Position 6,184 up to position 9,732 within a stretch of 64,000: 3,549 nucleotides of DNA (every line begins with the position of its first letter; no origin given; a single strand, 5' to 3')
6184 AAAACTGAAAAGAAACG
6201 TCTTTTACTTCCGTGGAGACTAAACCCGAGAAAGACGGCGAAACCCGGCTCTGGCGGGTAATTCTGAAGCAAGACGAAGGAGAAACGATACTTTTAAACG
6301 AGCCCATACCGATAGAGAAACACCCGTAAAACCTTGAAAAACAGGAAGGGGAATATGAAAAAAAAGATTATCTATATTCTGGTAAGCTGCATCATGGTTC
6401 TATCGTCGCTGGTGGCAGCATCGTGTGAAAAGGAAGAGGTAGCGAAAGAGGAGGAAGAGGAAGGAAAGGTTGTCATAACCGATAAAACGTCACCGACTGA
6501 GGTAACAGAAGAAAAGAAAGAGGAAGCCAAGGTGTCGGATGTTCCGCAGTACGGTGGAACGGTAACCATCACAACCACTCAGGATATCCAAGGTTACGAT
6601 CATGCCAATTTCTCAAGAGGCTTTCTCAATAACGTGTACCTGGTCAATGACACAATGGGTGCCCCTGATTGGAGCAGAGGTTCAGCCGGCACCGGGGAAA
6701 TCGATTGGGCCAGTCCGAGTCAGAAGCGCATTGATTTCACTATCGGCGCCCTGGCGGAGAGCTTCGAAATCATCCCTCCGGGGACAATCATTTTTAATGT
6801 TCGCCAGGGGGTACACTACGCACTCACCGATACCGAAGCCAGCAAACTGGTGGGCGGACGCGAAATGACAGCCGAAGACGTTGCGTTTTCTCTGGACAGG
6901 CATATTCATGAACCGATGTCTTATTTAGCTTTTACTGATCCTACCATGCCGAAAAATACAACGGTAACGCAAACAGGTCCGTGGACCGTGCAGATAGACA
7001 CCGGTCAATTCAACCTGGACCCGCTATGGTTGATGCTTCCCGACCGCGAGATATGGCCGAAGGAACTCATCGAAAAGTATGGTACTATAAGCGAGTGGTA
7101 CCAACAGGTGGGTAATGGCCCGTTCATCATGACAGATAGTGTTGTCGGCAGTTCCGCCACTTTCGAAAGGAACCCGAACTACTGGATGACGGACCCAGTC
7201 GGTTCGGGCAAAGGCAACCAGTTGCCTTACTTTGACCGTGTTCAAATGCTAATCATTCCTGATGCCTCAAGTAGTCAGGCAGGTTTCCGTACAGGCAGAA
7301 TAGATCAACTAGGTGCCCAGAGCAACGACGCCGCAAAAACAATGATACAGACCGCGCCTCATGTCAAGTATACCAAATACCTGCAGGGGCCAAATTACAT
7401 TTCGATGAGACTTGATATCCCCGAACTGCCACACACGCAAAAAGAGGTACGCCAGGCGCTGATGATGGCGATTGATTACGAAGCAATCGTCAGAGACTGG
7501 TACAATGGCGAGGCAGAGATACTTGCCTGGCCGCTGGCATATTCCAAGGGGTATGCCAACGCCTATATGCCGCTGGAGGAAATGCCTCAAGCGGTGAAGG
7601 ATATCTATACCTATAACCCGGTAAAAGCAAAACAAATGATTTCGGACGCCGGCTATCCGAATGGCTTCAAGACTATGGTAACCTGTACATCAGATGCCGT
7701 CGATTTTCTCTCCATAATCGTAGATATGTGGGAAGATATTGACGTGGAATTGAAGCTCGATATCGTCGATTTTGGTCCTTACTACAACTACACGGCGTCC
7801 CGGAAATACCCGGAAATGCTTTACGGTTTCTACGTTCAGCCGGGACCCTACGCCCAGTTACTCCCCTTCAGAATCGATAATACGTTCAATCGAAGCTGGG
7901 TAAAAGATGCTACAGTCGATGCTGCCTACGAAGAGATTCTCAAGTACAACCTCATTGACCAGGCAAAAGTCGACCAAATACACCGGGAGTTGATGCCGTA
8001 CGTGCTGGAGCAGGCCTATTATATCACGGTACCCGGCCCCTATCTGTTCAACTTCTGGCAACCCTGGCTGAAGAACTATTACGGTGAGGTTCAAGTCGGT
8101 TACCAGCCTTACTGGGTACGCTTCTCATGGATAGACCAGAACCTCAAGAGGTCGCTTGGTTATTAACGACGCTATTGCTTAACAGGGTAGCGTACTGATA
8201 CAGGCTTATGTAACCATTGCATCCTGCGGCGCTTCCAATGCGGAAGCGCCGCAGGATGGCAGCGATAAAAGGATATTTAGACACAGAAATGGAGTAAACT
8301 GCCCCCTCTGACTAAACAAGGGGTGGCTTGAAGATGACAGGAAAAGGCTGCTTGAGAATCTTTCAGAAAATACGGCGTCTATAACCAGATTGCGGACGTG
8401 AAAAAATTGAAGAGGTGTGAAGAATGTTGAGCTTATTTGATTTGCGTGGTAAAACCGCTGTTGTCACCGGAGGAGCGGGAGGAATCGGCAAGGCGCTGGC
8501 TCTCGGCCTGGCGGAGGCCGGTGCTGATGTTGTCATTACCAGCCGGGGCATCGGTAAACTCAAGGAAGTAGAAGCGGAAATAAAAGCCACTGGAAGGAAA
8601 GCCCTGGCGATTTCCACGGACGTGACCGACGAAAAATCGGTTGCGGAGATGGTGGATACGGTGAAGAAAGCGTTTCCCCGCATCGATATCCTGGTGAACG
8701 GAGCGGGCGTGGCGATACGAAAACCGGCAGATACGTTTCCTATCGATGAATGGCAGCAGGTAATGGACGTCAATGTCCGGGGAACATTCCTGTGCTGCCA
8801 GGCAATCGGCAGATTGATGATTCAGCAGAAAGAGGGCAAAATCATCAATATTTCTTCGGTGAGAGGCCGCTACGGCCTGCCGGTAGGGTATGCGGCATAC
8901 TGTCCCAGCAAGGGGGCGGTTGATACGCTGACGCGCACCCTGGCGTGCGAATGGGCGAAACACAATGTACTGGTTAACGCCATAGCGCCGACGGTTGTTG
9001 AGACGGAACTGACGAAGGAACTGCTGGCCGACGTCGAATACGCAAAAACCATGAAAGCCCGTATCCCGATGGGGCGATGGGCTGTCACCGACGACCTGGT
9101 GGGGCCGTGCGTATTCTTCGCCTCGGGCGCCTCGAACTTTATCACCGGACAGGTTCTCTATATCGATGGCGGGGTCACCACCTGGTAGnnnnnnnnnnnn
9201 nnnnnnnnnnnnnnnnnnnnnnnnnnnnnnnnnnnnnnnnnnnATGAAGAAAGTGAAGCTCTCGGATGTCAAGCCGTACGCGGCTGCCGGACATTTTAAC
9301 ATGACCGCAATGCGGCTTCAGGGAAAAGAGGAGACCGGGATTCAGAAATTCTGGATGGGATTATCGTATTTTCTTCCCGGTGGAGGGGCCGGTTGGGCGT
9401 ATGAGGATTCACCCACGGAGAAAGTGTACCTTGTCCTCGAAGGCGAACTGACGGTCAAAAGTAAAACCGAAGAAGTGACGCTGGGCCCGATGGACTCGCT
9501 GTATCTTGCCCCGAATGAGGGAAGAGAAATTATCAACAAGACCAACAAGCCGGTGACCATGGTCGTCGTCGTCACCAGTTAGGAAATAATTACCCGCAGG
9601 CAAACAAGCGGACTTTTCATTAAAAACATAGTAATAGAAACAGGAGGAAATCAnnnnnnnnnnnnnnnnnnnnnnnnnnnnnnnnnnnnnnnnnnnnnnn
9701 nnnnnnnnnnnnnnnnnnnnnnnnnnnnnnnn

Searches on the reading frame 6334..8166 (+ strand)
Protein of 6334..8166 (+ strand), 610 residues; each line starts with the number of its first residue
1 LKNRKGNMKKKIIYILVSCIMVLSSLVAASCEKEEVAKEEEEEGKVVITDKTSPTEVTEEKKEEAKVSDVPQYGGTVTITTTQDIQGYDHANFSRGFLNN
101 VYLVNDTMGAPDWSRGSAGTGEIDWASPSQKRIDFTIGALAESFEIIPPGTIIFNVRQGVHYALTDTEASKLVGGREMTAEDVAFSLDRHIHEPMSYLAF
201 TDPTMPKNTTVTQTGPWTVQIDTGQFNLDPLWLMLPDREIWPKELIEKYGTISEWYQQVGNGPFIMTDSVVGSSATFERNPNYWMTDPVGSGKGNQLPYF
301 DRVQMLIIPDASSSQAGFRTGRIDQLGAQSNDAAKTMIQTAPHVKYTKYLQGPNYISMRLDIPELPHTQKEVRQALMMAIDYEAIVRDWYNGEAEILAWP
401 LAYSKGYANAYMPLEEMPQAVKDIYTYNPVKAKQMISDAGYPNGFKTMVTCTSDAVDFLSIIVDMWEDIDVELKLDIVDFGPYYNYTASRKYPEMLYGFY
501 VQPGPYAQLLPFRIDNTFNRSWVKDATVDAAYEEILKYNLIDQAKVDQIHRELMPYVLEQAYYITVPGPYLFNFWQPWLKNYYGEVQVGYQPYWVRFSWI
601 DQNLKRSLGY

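Call 3: search_protein_families(library=pfam, proteins=[window:6334-8166:+], max_evalue=0.01)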
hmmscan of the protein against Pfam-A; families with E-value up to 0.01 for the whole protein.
window:6334-8166:+ (610 aa): 1 family
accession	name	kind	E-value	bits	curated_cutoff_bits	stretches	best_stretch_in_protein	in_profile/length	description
PF00496.27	SBP_bac_5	-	5.4e-45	154.5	32.4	1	138-505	4-353/368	Bacterial extracellular solute-binding proteins, family 5 Middle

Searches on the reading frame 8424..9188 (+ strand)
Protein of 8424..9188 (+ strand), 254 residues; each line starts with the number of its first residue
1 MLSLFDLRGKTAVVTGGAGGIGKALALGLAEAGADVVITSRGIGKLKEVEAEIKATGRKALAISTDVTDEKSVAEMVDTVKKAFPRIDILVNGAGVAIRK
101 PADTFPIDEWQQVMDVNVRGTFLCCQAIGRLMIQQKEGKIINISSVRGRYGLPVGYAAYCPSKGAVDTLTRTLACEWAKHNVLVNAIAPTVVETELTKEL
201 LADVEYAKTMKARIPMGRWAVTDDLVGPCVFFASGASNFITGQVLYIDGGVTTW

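Call 16: search_solved_structures(query=window:8424-9188:+, max_evalue=1e-20)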
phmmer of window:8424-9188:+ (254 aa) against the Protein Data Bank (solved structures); distinct sequences matched with E-value up to 1e-20: 411 (the best 60 are shown).
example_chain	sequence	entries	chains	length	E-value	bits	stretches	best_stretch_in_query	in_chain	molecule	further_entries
1vl8_A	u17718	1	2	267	4.7e-57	196.6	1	2-252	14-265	Gluconate 5-dehydrogenase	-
4z9y_A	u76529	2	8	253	5.4e-56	193.2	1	2-250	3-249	2-deoxy-D-gluconate 3-dehydrogenase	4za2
5u9p_A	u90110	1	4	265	3.2e-54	187.4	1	2-253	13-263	Gluconate 5-dehydrogenase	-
3uf0_A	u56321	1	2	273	1.4e-51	178.7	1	3-250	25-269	Short-chain dehydrogenase/reductase SDR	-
4ibo_A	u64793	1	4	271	4.3e-51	177.1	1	4-252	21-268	Gluconate dehydrogenase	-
4j2h_A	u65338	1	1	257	7.1e-51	176.4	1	4-251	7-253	Short chain alcohol dehydrogenase-related dehydrogenase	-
4g81_D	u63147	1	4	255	2.2e-50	174.8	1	1-250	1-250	Putative hexonate dehydrogenase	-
2uvd_A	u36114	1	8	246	1.1e-49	172.6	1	7-251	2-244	3-OXOACYL-(ACYL-CARRIER-PROTEIN) REDUCTASE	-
3r1i_A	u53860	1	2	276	1.5e-48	168.8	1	2-252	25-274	Short-chain type dehydrogenase/reductase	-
4jro_A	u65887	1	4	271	5.1e-48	167.1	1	5-251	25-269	FabG protein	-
2et6_A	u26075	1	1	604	2.5e-47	164.8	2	6-204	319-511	(3R)-hydroxyacyl-CoA dehydrogenase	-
4npc_A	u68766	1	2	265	1e-46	162.8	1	5-252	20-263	Sorbitol dehydrogenase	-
8cxa_A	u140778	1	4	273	5.4e-46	160.4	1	4-251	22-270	3-oxoacyl-[acyl-carrier-protein] reductase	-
4dml_A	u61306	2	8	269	6.7e-46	160.1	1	6-251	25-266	3-oxoacyl-[acyl-carrier-protein] reductase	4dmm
2hq1_A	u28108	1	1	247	1.4e-45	159.1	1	6-251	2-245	Glucose/ribitol dehydrogenase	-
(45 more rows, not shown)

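Call 18: search_protein_families(library=pfam, proteins=[window:8424-9188:+], max_evalue=0.001)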
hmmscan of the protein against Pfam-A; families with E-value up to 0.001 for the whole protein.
window:8424-9188:+ (254 aa): 8 families
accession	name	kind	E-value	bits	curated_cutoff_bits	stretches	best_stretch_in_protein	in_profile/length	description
PF13561.12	adh_short_C2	-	1.1e-64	218.7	27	1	18-252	3-236/236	Enoyl-(Acyl carrier protein) reductase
PF00106.31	adh_short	-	5.3e-62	209.2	26.6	1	10-203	1-193/195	short chain dehydrogenase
PF08659.16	KR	-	1.2e-18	68.1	22.6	1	11-172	2-162/180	KR domain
PF01370.27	Epimerase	-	1.1e-05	25.4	20.9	1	13-146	2-116/240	NAD dependent epimerase/dehydratase family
PF03807.23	F420_oxidored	-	2.4e-05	25.3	21.6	1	17-67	6-50/94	NADP oxidoreductase coenzyme F420-dependent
PF23441.1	SDR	-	7.2e-05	22.7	27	1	10-251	8-255/258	SDR-like rossmann domain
PF16363.11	GDP_Man_Dehyd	-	0.00022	21.2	27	1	14-145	2-129/332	GDP-mannose 4,6 dehydratase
PF01073.25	3Beta_HSD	-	0.00058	19.4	22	1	13-126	1-101/280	3-beta hydroxysteroid dehydrogenase/isomerase family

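Call 92: search_protein_families(library=ncbifam, proteins=[window:8424-9188:+], max_evalue=1e-10)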
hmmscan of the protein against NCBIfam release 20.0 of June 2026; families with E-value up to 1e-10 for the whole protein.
window:8424-9188:+ (254 aa): 221 families (the best 25 are shown)
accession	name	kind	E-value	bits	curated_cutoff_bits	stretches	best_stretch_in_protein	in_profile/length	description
NF006070.0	PRK08213.1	subfamily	5e-81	272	279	1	2-253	5-258/259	gluconate 5-dehydrogenase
NF005711.0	PRK07523.1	subfamily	1.3e-76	257.6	413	1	2-253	3-253/255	SDR family oxidoreductase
NF005309.0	PRK06841.1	subfamily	1.9e-72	243.8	286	1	5-252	11-253/255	GolD/DthD family dehydrogenase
TIGR01832.1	kduD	equivalog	3.7e-71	239.5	338.85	1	5-250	1-244/248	2-dehydro-3-deoxy-D-gluconate 5-dehydrogenase KduD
NF005390.0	PRK06935.1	equivalog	1.2e-69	234.6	369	1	3-251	9-255/258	2-dehydro-3-deoxy-D-gluconate 5-dehydrogenase KduD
NF005983.0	PRK08085.1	equivalog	1.4e-65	221.4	408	1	1-251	1-250/254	gluconate 5-dehydrogenase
NF005559.1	PRK07231.1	subfamily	5.4e-65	219.4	215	1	7-252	2-248/249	glucose 1-dehydrogenase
NF004778.0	PRK06124.1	equivalog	1.9e-64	217.5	303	1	2-252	4-253/256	SDR family oxidoreductase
NF004791.0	PRK06138.1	equivalog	2.6e-64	216.9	312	1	6-253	2-251/252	SDR family oxidoreductase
TIGR01830.1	3oxo_ACP_reduc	equivalog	5e-64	216.3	297.75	1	12-251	1-238/239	3-oxoacyl-[acyl-carrier-protein] reductase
NF005488.0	PRK07097.1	equivalog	7e-64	215.5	369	1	3-252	4-258/266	gluconate 5-dehydrogenase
NF006528.0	PRK08993.1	subfamily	2.4e-63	213.9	430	1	2-251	3-250/253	2-dehydro-3-deoxy-D-gluconate 5-dehydrogenase KduD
NF052558.1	MBtsdlDhBudC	equivalog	5.8e-63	212.8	270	1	8-253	2-243/250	meso-2,3-butanediol dehydrogenase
NF004774.0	PRK06114.1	equivalog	2.4e-62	210.6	360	1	3-254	10-262/262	SDR family oxidoreductase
NF009466.0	PRK12826.1-2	subfamily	1.4e-60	204.8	222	1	10-252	4-245/248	3-oxoacyl-ACP reductase FabG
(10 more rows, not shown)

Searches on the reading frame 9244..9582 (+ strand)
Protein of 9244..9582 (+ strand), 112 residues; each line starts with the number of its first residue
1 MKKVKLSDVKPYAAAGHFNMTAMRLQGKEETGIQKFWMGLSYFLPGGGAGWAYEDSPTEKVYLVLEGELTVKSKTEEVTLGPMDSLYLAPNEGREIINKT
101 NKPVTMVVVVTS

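Call 18: search_protein_families(library=pfam, proteins=[window:9244-9582:+], max_evalue=0.001)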
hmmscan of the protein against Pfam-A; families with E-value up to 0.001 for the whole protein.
window:9244-9582:+ (112 aa): 1 family
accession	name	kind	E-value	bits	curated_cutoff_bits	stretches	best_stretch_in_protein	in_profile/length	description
PF07883.17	Cupin_2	-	4e-09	36.5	27.2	1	43-110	5-70/70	Cupin domain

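Call 92: search_protein_families(library=ncbifam, proteins=[window:9244-9582:+], max_evalue=1e-10)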
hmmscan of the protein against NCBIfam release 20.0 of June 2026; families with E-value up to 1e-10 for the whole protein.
window:9244-9582:+ (112 aa): 1 family
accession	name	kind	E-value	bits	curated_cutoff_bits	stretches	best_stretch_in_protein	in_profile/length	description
NF050094.1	BetDgalsidMYCTU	equivalog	1.3e-23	83.3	175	1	2-111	2-109/113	beta-D-galactosidase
